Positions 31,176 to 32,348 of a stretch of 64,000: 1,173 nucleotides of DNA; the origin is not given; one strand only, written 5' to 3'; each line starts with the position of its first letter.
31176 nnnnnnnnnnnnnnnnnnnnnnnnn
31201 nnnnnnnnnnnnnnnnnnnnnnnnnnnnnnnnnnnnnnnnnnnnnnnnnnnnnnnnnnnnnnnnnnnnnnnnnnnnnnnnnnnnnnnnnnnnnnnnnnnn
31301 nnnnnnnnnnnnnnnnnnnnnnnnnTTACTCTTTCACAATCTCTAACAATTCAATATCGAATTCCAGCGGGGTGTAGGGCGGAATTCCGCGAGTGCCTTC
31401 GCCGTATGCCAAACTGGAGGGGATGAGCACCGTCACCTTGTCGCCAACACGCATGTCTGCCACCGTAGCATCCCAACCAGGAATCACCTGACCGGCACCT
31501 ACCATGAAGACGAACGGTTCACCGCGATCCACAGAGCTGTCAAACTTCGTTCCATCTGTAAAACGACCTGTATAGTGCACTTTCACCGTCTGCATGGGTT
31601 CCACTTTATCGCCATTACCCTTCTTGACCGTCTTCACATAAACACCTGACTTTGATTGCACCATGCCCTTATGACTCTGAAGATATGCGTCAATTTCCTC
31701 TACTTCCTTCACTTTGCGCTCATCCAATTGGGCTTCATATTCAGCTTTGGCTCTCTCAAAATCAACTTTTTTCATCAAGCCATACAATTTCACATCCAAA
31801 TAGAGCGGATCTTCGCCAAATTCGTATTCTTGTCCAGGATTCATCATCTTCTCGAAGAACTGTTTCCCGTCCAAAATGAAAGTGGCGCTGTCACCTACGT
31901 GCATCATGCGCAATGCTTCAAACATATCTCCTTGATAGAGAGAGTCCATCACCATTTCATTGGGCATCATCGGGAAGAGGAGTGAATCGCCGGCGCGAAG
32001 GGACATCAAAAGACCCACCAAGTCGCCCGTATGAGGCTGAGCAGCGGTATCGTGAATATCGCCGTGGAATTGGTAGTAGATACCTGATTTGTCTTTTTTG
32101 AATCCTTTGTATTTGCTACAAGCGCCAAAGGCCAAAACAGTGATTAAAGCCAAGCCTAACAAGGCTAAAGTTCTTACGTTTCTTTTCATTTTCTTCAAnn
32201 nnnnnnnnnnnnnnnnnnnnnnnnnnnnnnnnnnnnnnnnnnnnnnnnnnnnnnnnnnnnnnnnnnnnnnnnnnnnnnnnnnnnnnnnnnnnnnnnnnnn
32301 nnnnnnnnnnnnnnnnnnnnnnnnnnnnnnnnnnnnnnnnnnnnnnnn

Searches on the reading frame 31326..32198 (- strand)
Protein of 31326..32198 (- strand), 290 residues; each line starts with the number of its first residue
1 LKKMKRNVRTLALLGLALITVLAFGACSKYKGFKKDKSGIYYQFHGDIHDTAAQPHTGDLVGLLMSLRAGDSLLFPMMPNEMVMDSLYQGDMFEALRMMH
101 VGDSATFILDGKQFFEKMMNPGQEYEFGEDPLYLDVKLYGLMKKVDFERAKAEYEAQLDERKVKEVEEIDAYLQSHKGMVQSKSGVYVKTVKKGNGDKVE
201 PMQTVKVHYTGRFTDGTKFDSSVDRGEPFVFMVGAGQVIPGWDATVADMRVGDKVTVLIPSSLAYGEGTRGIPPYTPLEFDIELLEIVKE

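Call 28: search_protein_families(library=pfam, proteins=[window:31326-32198:-], max_evalue=0.00001)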
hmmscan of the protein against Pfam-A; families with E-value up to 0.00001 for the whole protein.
window:31326-32198:- (290 aa): 1 family
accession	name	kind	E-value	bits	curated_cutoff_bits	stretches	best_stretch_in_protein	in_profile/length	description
PF00254.34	FKBP_C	-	2.5e-31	108.3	21.1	1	199-285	5-94/94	FKBP-type peptidyl-prolyl cis-trans isomerase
